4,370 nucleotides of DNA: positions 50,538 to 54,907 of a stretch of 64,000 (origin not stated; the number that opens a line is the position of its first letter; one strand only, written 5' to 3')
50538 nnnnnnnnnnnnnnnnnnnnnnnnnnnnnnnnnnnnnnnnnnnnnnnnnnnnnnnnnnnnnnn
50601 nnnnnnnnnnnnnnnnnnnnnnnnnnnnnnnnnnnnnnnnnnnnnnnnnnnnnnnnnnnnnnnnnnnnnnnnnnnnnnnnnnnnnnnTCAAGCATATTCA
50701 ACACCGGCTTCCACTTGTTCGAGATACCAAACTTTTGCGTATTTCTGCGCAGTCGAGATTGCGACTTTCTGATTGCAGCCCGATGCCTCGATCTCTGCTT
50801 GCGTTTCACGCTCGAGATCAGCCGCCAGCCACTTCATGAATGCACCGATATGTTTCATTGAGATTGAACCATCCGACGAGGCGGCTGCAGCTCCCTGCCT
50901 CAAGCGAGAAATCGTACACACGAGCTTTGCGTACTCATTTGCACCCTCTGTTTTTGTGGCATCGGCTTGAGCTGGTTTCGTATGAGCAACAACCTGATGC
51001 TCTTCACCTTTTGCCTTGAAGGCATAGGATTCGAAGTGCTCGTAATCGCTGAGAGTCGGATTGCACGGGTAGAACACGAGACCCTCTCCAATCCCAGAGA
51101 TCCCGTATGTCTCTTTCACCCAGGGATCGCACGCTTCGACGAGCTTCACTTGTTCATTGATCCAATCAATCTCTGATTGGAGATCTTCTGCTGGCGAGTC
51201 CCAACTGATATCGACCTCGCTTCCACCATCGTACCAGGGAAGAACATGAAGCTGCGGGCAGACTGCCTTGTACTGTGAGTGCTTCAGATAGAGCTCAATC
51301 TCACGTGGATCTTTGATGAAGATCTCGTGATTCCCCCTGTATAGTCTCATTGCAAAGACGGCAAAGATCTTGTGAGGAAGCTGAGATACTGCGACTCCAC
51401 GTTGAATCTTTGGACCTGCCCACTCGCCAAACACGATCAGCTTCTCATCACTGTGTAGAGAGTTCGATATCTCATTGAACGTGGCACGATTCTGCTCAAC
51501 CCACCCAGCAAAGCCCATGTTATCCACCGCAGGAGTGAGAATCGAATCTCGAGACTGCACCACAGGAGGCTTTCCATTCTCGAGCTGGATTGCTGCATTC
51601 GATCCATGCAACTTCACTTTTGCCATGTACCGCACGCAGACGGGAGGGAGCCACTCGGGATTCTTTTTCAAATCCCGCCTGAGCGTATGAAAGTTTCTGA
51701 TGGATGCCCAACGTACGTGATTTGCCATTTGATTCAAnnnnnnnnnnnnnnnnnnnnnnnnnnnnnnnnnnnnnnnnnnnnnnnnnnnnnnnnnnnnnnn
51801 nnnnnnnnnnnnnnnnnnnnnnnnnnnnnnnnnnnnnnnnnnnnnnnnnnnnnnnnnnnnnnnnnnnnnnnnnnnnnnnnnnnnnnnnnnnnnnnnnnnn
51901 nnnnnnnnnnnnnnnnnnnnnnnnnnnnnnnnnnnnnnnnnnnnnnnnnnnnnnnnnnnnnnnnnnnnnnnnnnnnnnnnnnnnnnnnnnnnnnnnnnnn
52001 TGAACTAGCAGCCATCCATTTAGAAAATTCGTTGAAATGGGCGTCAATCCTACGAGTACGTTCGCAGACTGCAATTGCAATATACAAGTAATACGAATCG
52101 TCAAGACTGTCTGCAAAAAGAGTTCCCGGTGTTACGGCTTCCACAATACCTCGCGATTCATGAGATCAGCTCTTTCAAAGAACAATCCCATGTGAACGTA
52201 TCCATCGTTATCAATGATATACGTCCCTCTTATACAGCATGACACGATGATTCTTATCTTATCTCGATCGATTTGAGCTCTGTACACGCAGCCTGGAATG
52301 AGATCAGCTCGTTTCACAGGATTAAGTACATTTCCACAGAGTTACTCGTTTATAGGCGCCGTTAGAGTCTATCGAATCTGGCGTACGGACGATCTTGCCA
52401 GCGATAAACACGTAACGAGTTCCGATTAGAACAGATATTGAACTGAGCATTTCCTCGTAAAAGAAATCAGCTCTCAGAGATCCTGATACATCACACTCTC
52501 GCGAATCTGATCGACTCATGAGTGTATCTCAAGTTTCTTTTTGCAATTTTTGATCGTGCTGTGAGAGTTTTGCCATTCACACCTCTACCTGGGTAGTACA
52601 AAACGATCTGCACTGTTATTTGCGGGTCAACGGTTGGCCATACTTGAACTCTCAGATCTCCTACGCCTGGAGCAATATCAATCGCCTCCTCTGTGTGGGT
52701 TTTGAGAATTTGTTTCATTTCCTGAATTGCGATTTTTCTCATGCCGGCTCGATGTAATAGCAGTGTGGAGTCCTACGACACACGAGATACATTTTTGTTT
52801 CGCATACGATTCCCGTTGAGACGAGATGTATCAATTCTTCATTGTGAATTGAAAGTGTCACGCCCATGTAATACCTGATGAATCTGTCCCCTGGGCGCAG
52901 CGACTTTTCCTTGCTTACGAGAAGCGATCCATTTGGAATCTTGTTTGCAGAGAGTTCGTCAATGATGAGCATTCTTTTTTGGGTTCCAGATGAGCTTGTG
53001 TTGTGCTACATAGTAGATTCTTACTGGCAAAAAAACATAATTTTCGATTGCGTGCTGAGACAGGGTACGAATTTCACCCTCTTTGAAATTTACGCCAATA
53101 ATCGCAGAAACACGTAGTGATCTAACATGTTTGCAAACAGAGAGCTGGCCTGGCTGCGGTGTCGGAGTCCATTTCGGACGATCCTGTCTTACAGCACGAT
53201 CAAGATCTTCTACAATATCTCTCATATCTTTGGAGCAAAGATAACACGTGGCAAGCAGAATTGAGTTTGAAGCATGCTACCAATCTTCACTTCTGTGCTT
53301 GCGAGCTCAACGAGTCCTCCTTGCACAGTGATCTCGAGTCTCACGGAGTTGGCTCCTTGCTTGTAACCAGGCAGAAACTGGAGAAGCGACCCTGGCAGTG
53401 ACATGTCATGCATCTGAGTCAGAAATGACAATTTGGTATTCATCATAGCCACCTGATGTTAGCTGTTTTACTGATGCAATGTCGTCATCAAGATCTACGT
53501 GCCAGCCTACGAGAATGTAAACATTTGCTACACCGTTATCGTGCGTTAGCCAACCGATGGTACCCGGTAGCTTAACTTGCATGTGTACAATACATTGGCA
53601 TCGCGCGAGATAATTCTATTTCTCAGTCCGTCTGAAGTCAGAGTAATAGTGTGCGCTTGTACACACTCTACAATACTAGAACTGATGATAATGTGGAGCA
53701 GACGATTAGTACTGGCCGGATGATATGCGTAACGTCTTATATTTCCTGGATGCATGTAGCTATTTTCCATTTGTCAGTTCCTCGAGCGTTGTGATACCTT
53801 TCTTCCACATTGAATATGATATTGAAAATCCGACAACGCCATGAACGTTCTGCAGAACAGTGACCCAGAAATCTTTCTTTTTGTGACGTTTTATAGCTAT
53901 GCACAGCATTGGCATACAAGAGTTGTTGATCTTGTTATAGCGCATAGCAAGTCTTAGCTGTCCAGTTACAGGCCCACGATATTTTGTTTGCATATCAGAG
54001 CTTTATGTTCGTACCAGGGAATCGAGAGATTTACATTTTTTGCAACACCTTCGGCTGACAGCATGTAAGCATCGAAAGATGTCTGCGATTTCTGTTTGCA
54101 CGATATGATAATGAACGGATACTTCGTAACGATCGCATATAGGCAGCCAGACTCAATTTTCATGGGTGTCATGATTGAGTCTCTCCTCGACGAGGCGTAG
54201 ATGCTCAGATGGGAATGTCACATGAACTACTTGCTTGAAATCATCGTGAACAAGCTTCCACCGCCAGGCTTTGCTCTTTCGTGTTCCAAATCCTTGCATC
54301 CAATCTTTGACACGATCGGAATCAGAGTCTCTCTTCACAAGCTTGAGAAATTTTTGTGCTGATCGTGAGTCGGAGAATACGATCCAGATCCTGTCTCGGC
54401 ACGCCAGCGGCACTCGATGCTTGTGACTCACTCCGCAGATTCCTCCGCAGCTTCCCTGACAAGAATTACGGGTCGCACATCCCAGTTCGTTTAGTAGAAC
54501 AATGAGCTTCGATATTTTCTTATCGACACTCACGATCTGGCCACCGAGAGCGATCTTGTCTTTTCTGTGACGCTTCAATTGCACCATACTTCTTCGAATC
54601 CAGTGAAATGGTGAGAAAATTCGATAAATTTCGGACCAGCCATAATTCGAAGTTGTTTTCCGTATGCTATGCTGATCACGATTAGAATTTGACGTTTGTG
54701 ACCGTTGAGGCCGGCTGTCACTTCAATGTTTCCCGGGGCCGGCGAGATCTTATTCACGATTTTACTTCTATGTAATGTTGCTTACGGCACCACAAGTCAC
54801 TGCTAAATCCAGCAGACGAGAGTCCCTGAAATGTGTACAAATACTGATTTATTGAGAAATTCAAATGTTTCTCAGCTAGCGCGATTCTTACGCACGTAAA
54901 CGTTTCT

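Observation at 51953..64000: Roughly 12-kb tandem array of at least 55 paralogous microgenes (MET-x-PG ... hxhxIxh ... W-K-P, 45-75 codons each) on the minus strand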

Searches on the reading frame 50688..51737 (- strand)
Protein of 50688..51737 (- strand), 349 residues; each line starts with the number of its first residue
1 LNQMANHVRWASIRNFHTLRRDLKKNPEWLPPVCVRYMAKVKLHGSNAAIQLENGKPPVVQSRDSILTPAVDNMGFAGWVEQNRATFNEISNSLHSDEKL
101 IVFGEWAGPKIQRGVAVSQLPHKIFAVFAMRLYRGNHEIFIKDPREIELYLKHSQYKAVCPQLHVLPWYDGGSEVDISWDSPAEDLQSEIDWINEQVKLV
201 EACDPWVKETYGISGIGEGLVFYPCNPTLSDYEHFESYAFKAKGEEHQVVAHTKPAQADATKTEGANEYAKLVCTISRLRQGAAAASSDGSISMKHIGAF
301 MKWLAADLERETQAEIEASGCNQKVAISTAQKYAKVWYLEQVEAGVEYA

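Call 8: search_protein_families(library=phrogs, proteins=[window:50688-51737:-])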
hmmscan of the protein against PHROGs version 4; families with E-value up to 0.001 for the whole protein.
window:50688-51737:- (349 aa): 1 family
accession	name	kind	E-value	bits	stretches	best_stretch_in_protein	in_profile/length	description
phrog_548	-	DNA, RNA and nucleotide metabolism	3.8e-39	135.8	1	35-342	31-339/341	RNA ligase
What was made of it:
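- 50688..51737 (-): Flanking Rnl2-type RNA ligase gene on the same strand. It marks the downstream end of the array in every related locus. phrog_548 at 3.8e-39 (call 8).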

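Call 31: search_dna_similar(query=window:50688-51737:-, collection=phages, mode=protein, max_rows=15)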
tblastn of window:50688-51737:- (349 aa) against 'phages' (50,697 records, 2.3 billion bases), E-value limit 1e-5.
Records with a match: 151; places in all: 151; records where one place covers at least 80% of the query: 145.
Best place of each record, by identity: <60% 151.
By first word of the organism name: Vibrio 44; Klebsiella 29; Salmonella 14; Escherichia 10; Cronobacter 7; Erwinia 6; Bacteriophage 4; Proteus 3; Ralstonia 3; Providencia 2; and 20 more.
By host as written in the record: Vibrio harveyi BAA-1116 32; - 14; Klebsiella pneumoniae 12; Cronobacter sakazakii 7; Klebsiella pneumoniae K23 7; Vibrio campbellii BB120 5; Ruegeria pomeroyi DSS-3 3; Escherichia sp. 3; and 49 more.
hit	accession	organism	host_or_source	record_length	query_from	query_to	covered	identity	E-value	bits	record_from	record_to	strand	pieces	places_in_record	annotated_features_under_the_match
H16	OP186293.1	Rhodobacter phage RcXuper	Rhodobacter capsulatus YW1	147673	4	344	98%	31.3%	3e-41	159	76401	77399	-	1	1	RNA ligase | hypothetical protein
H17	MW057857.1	Providencia phage PSTCR5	Providencia stuartii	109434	4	342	97%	30.5%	1e-23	107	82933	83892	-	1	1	hypothetical protein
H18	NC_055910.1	Providencia phage PSTCR5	Providencia stuartii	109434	4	342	97%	30.5%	1e-23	107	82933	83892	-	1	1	hypothetical protein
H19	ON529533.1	Proteus phage RP7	Proteus vulgaris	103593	4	342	97%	30.0%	2e-23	107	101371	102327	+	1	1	hypothetical protein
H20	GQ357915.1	Delftia phage PhiW-14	Delftia acidovorans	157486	4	343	97%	29.3%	2e-28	122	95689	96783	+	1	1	135: RnlB RNA ligase 2 | 134: hypothetical protein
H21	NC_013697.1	Delftia phage PhiW-14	Delftia acidovorans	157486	4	343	97%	29.3%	2e-28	122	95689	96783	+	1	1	135: RNA ligase | 134: hypothetical protein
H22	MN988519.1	Rhizobium phage RHph_I1_18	Rhizobium phaseoli I1_18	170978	10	342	95%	29.8%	2e-21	101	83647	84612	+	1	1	RNA ligase 2 protein | putative homing endonuclease protein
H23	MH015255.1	Ruegeria phage vB_RpoS-V10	Ruegeria pomeroyi DSS-3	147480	34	320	82%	33.9%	3e-35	142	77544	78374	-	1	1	RNA ligase2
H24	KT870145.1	Roseobacter phage DSS3P8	Ruegeria pomeroyi DSS-3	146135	35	320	82%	34.0%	3e-35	142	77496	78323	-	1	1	RNA ligase 2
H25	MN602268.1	Bacteriophage DSS3_MAL1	-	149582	36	341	88%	31.4%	2e-31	130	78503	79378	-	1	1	hypothetical protein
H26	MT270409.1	Phaeobacter phage MD18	Phaeobacter inhibens DSM 17395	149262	37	341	87%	31.2%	3e-33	136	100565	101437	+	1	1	hypothetical protein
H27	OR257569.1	Ruegeria phage RpAliso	Ruegeria pomeroyi DSS-3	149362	32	341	89%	30.2%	2e-30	128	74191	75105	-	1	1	RNA ligase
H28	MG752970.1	Ralstonia phage RsoM2USA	Ralstonia solanacearum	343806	2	344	98%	27.0%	8e-21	99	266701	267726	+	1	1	hypothetical protein (x2)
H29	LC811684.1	Vibrio phage VF16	Vibrio parahaemolyticus NBRC 12711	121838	8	342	96%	27.6%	1e-19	96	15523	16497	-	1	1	RNA ligase 2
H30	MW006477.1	Salmonella phage GEC_vB_MG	Salmonella enterica Enteritidis SeE.3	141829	19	346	94%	28.0%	5e-20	97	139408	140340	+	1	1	RNA ligase 2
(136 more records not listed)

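Call 51: find_related_loci(query=window:50688-51737:-, collection=viral_contigs, flank=10000)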
Query window:50688-51737:- (349 aa) in viral_contigs; peptide patterns used: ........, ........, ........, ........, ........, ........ (x = any residue, [..] = any of these).
6 stretches matched a pattern; 4 encode a relative of the query (tblastn E <= 1e-3); 4 distinct loci.
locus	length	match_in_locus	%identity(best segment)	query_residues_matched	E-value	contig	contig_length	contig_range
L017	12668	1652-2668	41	6-343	6e-78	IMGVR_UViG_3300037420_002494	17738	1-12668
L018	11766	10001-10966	42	7-344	4e-75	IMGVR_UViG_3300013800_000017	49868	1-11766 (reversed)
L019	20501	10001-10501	28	174-346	2e-15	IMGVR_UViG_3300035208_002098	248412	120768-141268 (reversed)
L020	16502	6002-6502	28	174-346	2e-15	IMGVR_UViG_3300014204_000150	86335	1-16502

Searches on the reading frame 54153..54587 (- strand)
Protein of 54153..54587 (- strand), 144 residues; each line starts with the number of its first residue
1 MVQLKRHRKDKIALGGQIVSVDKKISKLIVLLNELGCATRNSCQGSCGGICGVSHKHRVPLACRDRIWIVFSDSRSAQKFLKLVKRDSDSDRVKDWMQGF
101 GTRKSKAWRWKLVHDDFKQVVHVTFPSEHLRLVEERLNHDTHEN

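Call 8: search_protein_families(library=phrogs, proteins=[window:54153-54587:-])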
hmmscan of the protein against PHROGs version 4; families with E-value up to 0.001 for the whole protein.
window:54153-54587:- (144 aa): 0 families

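Call 12: search_protein_families(library=pfam, max_evalue=1, proteins=[window:54153-54587:-])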
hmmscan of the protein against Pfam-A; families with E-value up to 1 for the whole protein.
window:54153-54587:- (144 aa): 0 families
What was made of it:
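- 54153..54587 (-): u51: a 144-aa Cys-rich ORF that is not a family member, inserted in the array. No Pfam or PHROG match (calls 8, 12).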

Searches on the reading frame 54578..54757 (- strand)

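Call 12: search_protein_families(library=pfam, max_evalue=1, proteins=[window:54578-54757:-])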
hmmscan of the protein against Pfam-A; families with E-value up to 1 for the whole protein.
seq(60 aa): 0 families

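Call 13: search_protein_families(library=phrogs, max_evalue=1, proteins=[window:54578-54757:-])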
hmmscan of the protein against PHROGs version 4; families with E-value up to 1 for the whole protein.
seq(60 aa): 1 family
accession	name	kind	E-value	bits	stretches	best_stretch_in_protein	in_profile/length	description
phrog_29034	-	unknown function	0.2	12.8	1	21-52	34-64/145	-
